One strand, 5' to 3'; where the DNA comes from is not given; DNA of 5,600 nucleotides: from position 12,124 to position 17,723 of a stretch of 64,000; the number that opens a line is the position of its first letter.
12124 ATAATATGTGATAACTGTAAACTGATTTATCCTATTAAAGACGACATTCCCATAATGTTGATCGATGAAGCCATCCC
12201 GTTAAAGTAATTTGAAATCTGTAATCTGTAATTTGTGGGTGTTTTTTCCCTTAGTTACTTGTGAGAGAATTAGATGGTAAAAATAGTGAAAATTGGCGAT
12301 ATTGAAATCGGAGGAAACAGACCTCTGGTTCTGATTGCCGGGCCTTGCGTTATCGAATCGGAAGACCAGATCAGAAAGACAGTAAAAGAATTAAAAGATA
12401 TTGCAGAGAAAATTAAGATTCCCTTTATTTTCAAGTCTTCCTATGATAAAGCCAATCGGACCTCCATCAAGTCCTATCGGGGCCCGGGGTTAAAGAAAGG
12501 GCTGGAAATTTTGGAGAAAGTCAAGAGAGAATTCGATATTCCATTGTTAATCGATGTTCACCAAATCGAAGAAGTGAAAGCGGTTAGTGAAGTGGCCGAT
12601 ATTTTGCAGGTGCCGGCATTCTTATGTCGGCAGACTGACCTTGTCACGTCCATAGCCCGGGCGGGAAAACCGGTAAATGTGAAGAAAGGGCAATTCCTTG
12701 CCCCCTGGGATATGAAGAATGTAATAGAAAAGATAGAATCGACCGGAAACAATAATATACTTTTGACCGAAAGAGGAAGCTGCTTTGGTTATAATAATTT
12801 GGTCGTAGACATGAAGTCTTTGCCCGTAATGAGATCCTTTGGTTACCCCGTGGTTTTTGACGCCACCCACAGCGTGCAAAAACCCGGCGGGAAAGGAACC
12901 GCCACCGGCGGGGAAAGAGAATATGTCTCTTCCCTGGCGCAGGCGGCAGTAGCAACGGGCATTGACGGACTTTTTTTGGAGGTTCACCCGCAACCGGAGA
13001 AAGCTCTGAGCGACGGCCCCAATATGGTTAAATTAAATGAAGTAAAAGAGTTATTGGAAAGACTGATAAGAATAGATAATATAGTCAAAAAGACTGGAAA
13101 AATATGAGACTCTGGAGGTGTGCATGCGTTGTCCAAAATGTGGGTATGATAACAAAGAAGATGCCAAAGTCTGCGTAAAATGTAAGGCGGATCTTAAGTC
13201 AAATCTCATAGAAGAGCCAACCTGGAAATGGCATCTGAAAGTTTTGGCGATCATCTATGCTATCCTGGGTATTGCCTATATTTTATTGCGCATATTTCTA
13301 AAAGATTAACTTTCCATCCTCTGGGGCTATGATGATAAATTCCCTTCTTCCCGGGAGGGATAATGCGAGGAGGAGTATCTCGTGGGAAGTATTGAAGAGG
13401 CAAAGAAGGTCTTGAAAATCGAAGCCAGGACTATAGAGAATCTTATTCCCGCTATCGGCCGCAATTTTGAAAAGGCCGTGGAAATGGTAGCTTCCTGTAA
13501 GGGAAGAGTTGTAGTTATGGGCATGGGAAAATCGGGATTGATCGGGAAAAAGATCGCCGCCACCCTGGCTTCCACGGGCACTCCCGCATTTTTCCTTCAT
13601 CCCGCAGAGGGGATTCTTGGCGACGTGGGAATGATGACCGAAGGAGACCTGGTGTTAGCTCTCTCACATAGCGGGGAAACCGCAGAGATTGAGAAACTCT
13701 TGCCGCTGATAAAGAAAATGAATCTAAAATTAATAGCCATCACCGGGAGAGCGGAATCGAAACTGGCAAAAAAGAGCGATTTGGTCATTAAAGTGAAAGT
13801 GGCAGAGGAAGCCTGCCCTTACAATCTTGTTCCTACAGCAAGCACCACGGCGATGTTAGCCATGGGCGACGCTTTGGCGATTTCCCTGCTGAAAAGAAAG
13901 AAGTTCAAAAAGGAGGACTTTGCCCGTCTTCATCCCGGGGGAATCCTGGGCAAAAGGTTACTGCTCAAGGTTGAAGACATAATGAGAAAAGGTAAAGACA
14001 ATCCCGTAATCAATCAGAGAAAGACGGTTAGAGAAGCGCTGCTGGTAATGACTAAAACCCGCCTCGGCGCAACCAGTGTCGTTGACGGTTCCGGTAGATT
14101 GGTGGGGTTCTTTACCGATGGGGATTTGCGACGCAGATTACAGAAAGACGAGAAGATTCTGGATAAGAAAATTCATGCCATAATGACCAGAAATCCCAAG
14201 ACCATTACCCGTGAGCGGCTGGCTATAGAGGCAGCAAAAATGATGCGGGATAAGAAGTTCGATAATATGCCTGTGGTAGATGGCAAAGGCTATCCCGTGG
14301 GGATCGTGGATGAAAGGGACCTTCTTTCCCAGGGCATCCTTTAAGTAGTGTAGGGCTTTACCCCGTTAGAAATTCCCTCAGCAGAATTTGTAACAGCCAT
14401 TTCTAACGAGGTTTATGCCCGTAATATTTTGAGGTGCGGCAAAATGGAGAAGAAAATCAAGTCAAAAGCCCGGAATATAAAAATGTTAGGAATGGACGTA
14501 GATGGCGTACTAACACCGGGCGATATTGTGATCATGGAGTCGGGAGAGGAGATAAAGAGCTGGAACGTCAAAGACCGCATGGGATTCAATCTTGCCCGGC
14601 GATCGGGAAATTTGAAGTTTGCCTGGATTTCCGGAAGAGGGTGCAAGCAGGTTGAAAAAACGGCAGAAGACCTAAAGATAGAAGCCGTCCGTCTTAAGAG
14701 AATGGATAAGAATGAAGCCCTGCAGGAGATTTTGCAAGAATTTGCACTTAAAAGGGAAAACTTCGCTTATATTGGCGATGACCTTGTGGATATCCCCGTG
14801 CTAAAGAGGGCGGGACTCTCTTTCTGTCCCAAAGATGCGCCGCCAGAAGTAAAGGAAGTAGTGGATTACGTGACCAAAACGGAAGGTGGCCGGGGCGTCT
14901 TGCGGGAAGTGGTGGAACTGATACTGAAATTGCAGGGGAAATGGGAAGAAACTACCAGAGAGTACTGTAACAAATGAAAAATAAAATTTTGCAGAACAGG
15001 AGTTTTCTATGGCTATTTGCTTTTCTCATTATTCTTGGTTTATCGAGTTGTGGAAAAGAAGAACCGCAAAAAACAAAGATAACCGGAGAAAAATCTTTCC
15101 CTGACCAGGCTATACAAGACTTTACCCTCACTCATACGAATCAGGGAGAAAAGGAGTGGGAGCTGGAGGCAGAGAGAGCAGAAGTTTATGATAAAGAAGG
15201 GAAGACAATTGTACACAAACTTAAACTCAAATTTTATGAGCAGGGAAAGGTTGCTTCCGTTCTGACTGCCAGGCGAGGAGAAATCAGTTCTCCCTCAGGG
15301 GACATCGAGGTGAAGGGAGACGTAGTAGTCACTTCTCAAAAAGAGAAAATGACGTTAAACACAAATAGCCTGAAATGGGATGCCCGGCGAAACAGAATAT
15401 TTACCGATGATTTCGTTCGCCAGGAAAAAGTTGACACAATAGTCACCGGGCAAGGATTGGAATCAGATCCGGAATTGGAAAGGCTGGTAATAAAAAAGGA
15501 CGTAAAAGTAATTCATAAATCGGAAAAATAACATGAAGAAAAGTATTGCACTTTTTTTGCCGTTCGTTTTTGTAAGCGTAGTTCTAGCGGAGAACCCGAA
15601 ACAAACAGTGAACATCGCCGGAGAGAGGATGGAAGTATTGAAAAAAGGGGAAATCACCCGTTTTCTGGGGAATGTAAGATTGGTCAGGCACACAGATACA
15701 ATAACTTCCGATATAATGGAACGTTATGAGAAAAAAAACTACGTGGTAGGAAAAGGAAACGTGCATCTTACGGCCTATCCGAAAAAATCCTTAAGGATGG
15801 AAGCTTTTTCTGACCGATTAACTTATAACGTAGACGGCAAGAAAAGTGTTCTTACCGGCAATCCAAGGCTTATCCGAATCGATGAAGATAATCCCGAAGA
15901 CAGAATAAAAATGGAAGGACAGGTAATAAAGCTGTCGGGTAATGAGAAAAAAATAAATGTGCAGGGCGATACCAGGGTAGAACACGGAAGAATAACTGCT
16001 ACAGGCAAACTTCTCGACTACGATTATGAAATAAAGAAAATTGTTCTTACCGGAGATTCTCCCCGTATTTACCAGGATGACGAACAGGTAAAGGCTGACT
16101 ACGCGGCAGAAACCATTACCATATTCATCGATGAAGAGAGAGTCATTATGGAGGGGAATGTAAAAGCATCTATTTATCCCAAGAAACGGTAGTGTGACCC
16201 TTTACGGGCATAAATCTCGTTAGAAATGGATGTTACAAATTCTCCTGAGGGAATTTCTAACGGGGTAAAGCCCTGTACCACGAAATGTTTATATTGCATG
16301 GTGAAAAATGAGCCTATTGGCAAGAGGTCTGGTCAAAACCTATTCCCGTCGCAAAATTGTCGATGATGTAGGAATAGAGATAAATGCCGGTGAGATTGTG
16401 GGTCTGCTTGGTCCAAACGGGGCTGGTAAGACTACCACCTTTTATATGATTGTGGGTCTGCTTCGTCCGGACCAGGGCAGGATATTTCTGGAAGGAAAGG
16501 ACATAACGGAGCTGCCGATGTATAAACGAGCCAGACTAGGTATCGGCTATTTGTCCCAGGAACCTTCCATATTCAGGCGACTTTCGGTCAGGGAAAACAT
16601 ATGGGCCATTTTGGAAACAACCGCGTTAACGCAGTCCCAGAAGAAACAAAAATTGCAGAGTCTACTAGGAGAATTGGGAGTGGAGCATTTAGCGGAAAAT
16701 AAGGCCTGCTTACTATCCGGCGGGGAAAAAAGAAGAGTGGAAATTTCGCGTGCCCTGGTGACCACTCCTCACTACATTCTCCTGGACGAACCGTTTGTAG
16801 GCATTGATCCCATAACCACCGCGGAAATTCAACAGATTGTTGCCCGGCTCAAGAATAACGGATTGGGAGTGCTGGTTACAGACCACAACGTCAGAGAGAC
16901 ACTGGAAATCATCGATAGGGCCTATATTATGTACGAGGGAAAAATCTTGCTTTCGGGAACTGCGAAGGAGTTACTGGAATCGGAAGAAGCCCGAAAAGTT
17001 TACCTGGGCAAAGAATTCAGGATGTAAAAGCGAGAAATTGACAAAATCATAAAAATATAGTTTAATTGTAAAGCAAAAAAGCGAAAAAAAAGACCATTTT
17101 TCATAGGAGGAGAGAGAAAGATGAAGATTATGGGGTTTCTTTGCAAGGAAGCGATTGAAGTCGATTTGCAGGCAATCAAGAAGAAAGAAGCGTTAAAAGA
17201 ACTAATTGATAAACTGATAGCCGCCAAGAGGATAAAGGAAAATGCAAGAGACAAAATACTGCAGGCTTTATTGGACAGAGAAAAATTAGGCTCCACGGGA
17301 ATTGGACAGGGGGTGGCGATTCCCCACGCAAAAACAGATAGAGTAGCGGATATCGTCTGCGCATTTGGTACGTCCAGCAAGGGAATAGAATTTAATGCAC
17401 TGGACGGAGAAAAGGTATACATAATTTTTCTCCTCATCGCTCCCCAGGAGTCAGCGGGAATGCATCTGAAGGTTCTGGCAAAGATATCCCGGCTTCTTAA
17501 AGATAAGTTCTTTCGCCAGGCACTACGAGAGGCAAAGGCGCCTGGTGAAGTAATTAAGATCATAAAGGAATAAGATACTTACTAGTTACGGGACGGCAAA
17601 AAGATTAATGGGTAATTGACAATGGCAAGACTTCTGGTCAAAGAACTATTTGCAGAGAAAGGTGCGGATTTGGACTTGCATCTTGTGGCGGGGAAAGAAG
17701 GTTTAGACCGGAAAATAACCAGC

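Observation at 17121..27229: Regulatory-PTS operon architecture: lptB-ptsN-hprK-rapZ followed by a mannose-type PTS split by a GH57 glycoside hydrolase, then ptsH-ptsI-PGI/PMI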

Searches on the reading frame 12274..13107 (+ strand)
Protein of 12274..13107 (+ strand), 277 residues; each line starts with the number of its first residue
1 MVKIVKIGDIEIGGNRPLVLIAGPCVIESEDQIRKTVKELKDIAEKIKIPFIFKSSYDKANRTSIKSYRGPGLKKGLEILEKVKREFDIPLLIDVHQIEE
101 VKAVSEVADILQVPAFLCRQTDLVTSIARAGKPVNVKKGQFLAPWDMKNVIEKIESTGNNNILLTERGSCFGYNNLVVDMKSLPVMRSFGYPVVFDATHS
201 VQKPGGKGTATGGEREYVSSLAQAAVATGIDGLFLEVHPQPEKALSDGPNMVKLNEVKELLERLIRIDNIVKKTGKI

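Call 68: search_protein_families(library=pfam, proteins=[window:12274-13107:+])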
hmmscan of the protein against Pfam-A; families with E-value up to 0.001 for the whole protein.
window:12274-13107:+ (277 aa): 1 family
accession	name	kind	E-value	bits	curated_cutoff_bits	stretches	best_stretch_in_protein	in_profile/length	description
PF00793.26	DAHP_synth_1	-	9.7e-80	267.8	25.5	1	8-271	8-268/270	DAHP synthetase I family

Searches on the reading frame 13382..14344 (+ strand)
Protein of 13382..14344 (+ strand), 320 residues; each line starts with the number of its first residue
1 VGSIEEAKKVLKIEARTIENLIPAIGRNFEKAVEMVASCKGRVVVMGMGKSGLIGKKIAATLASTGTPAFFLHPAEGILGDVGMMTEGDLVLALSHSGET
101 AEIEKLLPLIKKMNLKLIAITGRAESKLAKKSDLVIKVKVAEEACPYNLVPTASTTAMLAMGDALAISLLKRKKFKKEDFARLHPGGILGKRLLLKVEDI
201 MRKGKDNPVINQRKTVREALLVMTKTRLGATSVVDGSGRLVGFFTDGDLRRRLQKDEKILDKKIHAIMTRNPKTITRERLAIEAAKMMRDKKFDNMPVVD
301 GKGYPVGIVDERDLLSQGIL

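Call 4: search_protein_families(library=pfam, proteins=[window:13382-14344:+])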
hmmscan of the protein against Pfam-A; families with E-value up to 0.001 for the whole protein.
window:13382-14344:+ (320 aa): 3 families
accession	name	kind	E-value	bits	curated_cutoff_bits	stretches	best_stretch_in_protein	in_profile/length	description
PF01380.27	SIS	-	1e-29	103.4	25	1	39-167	4-130/131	SIS domain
PF00571.33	CBS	-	5.3e-23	81.5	24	2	266-316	3-53/57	CBS domain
PF13580.11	SIS_2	-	0.00018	22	27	0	85-122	101-138/138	SIS domain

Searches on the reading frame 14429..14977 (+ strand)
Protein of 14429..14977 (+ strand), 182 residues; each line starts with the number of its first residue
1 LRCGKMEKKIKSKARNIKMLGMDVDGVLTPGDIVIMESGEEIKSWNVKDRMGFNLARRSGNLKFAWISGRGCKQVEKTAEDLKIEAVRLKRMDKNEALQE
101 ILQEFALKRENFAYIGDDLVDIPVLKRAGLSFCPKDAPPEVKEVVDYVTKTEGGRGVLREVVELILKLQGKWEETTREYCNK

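Call 4: search_protein_families(library=pfam, proteins=[window:14429-14977:+])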
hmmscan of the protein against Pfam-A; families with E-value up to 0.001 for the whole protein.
window:14429-14977:+ (182 aa): 2 families
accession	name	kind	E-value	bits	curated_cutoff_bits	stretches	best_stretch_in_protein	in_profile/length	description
PF08282.18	Hydrolase_3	-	2.7e-13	50.7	20.9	1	90-159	184-253/255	haloacid dehalogenase-like hydrolase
PF00702.32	Hydrolase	-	2.9e-05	25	26.4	0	94-129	156-191/191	haloacid dehalogenase-like hydrolase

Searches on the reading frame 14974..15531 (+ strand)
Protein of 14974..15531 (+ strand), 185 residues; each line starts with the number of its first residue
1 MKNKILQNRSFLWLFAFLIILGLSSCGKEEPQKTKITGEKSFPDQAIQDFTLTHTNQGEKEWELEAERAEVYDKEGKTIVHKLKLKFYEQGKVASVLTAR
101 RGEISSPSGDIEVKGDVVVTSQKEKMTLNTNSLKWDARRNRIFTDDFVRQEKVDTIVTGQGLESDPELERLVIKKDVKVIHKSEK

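Call 4: search_protein_families(library=pfam, proteins=[window:14974-15531:+])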
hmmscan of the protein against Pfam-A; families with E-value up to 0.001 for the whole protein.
window:14974-15531:+ (185 aa): 1 family
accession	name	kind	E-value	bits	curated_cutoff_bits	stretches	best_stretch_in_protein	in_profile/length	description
PF06835.18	LptC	-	1.6e-23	83.6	21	1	14-180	3-173/175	Lipopolysaccharide-assembly, LptC-related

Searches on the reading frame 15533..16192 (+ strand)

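Call 4: search_protein_families(library=pfam, proteins=[window:15533-16192:+])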
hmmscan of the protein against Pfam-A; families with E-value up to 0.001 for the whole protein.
window:15533-16192:+ (219 aa): 3 families
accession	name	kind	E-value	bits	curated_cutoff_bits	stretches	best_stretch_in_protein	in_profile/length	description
PF03968.19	LptD_N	-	2.2e-12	47.7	20.4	1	28-136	2-109/113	LptA/(LptD N-terminal domain) LPS transport protein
PF13100.11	OstA_2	-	1.8e-05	24.8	21.2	0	123-190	64-130/158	OstA-like protein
PF06835.18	LptC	-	0.00013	22.1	21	0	56-174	53-168/175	Lipopolysaccharide-assembly, LptC-related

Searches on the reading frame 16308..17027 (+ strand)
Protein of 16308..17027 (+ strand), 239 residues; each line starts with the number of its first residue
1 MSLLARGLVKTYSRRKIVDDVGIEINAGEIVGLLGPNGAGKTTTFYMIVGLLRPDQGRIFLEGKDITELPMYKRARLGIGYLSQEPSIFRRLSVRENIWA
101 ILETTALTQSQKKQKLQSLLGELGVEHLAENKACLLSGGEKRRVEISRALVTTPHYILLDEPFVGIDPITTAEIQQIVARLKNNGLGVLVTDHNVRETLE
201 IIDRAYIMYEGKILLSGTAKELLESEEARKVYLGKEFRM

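Call 3: search_protein_families(library=pfam, proteins=[window:16308-17027:+])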
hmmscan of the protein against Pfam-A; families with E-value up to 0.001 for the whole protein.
window:16308-17027:+ (239 aa): 2 families
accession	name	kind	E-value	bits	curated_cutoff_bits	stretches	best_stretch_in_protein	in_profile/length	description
PF00005.33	ABC_tran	-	9.5e-37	127.1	25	1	19-163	2-136/137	ABC transporter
PF13304.12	AAA_21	-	1.6e-05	25.6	27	0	30-58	1-31/304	AAA domain, putative AbiEii toxin, Type IV TA system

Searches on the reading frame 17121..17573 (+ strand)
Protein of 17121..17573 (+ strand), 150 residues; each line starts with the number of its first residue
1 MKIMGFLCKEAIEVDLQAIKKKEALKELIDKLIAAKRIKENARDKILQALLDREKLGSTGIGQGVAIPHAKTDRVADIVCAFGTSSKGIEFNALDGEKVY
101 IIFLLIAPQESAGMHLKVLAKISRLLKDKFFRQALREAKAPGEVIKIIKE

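Call 3: search_protein_families(library=pfam, proteins=[window:17121-17573:+])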
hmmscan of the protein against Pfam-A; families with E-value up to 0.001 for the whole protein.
window:17121-17573:+ (150 aa): 2 families
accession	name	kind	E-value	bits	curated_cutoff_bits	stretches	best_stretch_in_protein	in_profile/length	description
PF00359.27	PTS_EIIA_2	-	2.8e-39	134.8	27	1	6-150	2-143/144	Phosphoenolpyruvate-dependent sugar phosphotransferase system, EIIA 2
PF07565.18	Band_3_cyto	-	0.00023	21.4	34.3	0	9-55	62-108/294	Band 3 cytoplasmic domain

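Call 5: search_protein_families(library=ncbifam, proteins=[window:17121-17573:+])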
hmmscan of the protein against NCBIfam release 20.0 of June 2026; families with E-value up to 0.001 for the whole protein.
window:17121-17573:+ (150 aa): 8 families
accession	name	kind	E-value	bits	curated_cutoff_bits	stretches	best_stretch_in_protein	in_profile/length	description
TIGR00848.1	fruA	subfamily_domain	1e-31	109.5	103.5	1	7-135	2-129/129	fructose PTS transporter subunit IIA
TIGR01419.1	nitro_reg_IIA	equivalog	1.2e-28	99.8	138.7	1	3-150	2-145/145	PTS IIA-like nitrogen regulatory protein PtsN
NF007389.0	PRK09913.1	equivalog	5.8e-26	91.2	151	1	4-148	1-142/148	PTS fructose transporter subunit IIA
NF008145.0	PRK10896.1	equivalog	5.3e-24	84.7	221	1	5-150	12-155/161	PTS IIA-like nitrogen regulatory protein PtsN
NF007293.0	PRK09765.1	equivalog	1.6e-21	76.5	763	1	7-149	8-150/639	PTS 2-O-a-mannosyl-D-glycerate transporter subunit IIABC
NF008319.0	PRK11109.1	equivalog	1.9e-13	50.5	302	1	7-148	4-139/376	fused PTS fructose transporter subunit IIA/HPr protein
NF011663.0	PRK15083.1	subfamily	7.7e-11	40.7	589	1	7-149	497-635/639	PTS mannitol transporter subunit IICBA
NF010351.0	PRK13779.1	equivalog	2.6e-07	29.9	766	1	7-129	4-120/503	bifunctional PTS system fructose-specific transporter subunit IIA/HPr protein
